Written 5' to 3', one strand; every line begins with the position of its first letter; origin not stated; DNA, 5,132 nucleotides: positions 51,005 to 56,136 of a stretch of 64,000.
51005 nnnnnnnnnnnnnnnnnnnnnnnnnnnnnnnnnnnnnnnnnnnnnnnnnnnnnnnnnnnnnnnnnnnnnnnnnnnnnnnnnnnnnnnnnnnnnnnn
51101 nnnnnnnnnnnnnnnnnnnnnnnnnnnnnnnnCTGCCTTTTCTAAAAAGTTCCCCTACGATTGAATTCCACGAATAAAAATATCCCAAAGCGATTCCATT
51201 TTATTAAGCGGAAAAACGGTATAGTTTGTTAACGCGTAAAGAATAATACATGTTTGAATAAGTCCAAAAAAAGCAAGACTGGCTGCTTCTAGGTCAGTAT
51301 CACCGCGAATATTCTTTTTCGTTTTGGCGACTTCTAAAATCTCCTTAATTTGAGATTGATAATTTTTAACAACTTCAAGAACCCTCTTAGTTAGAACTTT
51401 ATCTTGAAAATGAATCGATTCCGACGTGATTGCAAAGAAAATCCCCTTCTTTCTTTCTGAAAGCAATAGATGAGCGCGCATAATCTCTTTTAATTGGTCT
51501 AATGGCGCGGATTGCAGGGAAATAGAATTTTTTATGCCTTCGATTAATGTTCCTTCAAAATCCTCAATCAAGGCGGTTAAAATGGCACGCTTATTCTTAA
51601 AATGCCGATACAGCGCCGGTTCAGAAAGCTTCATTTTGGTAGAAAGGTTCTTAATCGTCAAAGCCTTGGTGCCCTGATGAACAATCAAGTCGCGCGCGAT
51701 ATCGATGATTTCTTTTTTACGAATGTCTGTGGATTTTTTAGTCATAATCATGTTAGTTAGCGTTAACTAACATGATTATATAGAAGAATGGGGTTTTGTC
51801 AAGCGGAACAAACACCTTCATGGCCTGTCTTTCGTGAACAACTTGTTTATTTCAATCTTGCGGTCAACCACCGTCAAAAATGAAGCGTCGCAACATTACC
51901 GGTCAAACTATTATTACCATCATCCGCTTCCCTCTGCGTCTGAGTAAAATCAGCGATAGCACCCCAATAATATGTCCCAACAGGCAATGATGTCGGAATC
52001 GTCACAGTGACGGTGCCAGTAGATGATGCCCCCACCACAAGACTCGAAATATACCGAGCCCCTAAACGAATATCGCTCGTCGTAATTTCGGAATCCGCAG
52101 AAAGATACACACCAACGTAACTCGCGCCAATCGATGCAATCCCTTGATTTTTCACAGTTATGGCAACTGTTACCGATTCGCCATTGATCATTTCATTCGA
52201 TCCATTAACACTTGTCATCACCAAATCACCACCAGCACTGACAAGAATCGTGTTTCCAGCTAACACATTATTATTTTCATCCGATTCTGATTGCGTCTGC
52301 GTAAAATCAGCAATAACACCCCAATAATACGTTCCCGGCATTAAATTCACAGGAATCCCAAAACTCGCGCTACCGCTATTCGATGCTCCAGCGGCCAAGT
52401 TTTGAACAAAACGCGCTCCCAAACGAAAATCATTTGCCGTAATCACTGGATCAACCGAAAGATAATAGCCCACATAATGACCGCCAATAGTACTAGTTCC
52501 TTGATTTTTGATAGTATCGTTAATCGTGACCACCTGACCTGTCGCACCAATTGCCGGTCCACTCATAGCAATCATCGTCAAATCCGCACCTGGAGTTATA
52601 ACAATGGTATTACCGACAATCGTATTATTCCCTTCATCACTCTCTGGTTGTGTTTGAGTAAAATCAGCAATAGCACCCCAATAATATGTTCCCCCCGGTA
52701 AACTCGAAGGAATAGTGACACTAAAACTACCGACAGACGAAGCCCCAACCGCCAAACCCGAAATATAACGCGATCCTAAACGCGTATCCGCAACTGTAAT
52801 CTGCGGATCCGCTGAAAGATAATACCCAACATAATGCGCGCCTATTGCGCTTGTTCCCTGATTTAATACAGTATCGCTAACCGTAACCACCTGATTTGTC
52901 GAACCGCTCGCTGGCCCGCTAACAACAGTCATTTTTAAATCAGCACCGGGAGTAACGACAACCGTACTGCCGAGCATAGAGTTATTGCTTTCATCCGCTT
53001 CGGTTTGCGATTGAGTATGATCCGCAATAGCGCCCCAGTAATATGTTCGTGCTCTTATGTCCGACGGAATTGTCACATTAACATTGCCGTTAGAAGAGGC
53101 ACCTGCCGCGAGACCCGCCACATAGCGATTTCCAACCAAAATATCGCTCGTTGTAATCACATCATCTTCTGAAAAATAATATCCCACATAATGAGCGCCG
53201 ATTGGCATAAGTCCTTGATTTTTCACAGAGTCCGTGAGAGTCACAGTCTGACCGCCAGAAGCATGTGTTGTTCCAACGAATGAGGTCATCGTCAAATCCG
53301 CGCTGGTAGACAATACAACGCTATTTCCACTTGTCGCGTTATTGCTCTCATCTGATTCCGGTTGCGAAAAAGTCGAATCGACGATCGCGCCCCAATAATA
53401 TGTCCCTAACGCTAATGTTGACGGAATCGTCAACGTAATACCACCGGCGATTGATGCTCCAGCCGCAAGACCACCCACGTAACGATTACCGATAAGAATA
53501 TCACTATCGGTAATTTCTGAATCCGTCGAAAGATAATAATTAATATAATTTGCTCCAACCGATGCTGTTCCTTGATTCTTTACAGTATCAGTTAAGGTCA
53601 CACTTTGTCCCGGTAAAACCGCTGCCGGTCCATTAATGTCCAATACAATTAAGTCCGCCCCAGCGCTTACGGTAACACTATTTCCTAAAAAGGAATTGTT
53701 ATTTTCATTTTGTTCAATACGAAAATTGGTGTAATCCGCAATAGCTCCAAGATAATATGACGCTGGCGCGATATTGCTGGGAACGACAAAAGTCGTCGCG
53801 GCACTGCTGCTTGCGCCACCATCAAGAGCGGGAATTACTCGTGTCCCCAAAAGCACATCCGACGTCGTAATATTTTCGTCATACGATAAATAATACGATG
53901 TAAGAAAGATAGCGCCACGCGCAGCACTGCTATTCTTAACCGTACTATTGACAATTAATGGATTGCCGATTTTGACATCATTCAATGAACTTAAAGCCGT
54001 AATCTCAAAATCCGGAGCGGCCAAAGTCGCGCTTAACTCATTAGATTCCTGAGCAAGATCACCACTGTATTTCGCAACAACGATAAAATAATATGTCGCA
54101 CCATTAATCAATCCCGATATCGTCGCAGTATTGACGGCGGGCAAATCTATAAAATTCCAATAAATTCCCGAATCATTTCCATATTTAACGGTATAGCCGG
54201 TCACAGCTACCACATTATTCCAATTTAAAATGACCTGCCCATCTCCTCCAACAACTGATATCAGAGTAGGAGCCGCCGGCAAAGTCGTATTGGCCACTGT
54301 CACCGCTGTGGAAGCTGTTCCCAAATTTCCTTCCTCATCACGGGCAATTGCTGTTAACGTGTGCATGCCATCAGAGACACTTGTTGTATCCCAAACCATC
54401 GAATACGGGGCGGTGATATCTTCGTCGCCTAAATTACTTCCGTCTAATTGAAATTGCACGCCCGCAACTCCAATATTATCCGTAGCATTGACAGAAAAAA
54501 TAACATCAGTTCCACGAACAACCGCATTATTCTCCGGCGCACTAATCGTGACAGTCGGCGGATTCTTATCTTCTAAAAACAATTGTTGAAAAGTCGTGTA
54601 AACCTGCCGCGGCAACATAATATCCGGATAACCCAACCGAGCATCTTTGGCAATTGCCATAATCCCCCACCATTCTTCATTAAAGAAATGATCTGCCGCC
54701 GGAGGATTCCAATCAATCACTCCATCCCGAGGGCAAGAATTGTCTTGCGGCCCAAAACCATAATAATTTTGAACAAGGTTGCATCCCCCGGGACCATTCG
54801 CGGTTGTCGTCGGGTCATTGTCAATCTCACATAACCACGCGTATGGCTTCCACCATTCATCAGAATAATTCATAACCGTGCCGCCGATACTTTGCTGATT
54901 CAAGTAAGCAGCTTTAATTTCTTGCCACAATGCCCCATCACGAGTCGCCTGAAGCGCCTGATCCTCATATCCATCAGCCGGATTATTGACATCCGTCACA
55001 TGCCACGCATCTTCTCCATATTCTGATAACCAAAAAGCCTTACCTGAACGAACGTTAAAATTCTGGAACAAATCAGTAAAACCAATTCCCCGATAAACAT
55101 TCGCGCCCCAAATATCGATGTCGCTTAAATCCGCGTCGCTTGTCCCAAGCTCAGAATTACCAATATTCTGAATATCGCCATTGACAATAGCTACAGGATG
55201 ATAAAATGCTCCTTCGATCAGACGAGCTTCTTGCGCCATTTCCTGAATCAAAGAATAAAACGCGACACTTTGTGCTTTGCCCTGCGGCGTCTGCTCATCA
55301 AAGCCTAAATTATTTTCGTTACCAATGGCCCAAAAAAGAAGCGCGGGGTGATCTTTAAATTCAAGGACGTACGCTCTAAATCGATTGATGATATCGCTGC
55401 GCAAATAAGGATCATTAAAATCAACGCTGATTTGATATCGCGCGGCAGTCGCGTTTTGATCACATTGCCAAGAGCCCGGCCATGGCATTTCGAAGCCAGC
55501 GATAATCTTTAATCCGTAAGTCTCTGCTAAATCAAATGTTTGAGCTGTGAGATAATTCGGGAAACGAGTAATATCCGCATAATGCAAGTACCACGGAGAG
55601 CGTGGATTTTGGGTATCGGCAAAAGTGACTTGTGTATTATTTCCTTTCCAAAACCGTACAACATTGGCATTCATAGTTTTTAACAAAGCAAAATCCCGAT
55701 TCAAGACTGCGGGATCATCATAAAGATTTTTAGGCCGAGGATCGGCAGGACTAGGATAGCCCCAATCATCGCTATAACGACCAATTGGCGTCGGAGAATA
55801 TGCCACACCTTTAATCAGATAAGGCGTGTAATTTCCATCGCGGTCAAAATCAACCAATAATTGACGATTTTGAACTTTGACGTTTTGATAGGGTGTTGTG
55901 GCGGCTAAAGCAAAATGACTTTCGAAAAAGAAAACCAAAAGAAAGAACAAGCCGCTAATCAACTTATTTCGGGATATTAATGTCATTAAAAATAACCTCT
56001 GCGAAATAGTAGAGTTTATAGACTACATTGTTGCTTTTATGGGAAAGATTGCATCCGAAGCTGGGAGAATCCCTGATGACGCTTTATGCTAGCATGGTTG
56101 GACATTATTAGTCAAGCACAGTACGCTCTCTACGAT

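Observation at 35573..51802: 16-kb TetR-headed operon joins the GlgE, TreS-Pep2, GlgB and TreY/TreZ routes and ends in cdaA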

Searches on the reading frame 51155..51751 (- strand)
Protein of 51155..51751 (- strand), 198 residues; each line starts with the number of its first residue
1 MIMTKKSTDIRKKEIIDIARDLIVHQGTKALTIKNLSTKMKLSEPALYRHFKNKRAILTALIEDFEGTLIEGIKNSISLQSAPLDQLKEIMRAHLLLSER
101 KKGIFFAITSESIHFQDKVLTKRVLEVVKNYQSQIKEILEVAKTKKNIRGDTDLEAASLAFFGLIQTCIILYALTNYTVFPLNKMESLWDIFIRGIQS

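Call 4: search_protein_families(library=pfam, proteins=[window:51155-51751:-])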
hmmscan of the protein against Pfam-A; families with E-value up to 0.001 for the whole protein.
window:51155-51751:- (198 aa): 5 families
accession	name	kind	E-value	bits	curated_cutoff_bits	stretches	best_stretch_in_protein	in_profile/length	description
PF00440.29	TetR_N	-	1.6e-10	41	24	1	15-61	1-47/47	Bacterial regulatory proteins, tetR family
PF17932.6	TetR_C_24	-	1.3e-05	25.8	26.4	1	82-166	3-85/114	Tetracyclin repressor-like, C-terminal domain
PF16925.10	TetR_C_13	-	2.6e-05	25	27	1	84-175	2-96/109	Tetracyclin repressor-like, C-terminal domain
PF08359.16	TetR_C_4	-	2.6e-05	24.8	21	1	67-184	6-121/133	YsiA-like protein, C-terminal region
PF22276.1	SlmA-like_C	-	4.3e-05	23.9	27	1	85-196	5-116/117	Tetracyclin repressor-like, C-terminal domain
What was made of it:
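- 51155..51745 (-): tetR-family regulator (196 aa from ATG 51745; the longest ORF starts at 51751). Pfam TetR_N E=1.6e-10 (call 4).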

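Call 32: search_solved_structures(query=window:51155-51751:-, max_evalue=0.01)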
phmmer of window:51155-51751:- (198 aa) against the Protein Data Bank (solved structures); distinct sequences matched with E-value up to 0.01: 86 (the best 60 are shown).
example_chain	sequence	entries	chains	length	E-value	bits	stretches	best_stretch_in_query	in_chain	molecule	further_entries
5haw_A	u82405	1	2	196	3.7e-14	56.1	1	10-192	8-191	Nucleoid occlusion factor SlmA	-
4gct_A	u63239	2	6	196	4.8e-14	55.8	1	11-192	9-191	Nucleoid occlusion factor SlmA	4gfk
5hbu_A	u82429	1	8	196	2.6e-11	46.9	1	10-192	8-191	Nucleoid occlusion factor SlmA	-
3nxc_A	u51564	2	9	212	4e-11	46.3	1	11-192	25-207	HTH-type protein slmA | Nucleoid occlusion factor SlmA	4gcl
5hsz_A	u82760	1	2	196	7.1e-11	45.4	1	11-190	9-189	Nucleoid occlusion factor SlmA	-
4gck_A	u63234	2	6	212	8.4e-11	45.2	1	11-192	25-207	Nucleoid occlusion factor SlmA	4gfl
5k58_E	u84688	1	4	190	9.1e-11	45.1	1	12-192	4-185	Nucleoid occlusion factor SlmA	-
9b7y_A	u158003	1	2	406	8.5e-09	38.7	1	9-63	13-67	Transcriptional repressor Mce3R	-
3whb_A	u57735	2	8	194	1.7e-08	37.7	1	13-196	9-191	Fatty acid metabolism regulator protein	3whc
1vi0_A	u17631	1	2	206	1.8e-08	37.6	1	11-196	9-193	transcriptional regulator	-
6azh_A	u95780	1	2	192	4.8e-08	36.2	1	11-185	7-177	TetR family transcriptional regulator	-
4uds_A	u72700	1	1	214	2.2e-07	34.1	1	12-159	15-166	MBDR REGULATOR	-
5gpa_A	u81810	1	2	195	2.9e-07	33.7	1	11-173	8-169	Transcriptional regulator (TetR/AcrR family)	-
5gp9_A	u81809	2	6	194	4.8e-07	33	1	13-173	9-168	Transcriptional regulator (TetR/AcrR family)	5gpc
6rxb_B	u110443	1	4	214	4.9e-07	33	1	9-64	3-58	Tetracycline repressor protein class G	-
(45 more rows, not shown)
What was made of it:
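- Tried and rejected: The best PDB relatives are SlmA and FadR (call 32).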

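Call 65: search_protein_families(library=ncbifam, proteins=[window:51155-51751:-], max_evalue=1e-10)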
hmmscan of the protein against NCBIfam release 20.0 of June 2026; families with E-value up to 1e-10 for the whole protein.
window:51155-51751:- (198 aa): 3 families
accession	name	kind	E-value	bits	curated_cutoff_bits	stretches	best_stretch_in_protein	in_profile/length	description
NF007015.0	PRK09480.1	equivalog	9.5e-25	87.3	120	1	3-193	3-193/197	nucleoid occlusion factor SlmA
NF053878.1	FATransRegFadRBac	equivalog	3.3e-14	53.1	200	1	13-197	6-189/190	fatty acid metabolism transcriptional regulator FadR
NF050111.1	TransRegSACE7040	equivalog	9.1e-14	51.8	250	1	11-166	2-153/186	SACE_7040 family transcriptional regulator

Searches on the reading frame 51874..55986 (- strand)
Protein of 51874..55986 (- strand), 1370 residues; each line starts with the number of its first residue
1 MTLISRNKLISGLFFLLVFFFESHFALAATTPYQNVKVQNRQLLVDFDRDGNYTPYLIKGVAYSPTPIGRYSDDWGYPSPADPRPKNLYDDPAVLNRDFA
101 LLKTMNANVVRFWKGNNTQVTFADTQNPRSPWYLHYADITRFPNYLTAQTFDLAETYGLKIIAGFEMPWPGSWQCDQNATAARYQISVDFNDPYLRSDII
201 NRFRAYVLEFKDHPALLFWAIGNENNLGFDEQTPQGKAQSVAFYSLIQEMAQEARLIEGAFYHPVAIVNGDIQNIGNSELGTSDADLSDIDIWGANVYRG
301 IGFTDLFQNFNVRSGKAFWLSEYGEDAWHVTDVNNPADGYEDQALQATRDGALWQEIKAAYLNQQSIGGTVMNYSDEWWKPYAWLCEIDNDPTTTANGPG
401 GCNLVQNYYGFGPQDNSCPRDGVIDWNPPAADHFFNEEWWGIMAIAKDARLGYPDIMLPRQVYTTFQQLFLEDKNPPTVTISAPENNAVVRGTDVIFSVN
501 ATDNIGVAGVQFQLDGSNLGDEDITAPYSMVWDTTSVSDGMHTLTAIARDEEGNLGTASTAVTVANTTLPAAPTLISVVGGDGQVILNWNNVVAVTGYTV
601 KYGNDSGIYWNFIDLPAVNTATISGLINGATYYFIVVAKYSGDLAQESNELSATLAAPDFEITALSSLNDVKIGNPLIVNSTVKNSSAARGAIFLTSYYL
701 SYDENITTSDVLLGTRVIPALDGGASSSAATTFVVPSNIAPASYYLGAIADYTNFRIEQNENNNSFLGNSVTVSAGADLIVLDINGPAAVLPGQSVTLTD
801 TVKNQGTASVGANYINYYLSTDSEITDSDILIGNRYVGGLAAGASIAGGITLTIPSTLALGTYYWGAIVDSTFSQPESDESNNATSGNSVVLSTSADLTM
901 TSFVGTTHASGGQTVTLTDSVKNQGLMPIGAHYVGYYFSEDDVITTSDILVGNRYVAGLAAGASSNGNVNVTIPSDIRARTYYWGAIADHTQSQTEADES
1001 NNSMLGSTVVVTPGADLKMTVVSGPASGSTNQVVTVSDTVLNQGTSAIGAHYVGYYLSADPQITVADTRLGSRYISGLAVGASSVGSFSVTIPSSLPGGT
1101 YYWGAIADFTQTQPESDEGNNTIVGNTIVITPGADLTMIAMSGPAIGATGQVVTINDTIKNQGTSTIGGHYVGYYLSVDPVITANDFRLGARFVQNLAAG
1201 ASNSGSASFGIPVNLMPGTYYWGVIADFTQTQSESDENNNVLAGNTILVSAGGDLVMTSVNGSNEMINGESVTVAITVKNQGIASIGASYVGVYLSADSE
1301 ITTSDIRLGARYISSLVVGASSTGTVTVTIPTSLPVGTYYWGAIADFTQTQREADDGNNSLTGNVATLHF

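Call 5: search_protein_families(library=pfam, proteins=[window:51874-55986:-])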
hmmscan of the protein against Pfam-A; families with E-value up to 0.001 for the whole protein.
window:51874-55986:- (1370 aa): 6 families
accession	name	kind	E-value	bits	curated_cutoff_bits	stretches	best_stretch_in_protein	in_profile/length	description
PF07705.17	CARDB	-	5.8e-68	225.9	22.7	6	777-886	2-100/101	CARDB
PF17957.7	Big_7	-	1e-17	65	24.1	1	477-546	1-70/70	Bacterial Ig domain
PF02836.23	Glyco_hydro_2_C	-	1.6e-06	27.9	21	1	148-230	62-141/302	Glycosyl hydrolases family 2, TIM barrel domain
PF00041.27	fn3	-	7.1e-05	23.4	25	1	572-652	2-82/84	Fibronectin type III domain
PF10342.15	Kre9_KNH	-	7.4e-05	23.9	24.6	0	1314-1346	44-77/94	Kre9/KNH-like N-terminal Ig-like domain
PF16974.11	NAR2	-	0.00047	20.2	26.6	0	1320-1345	87-112/142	High-affinity nitrate transporter accessory, Ig-like domain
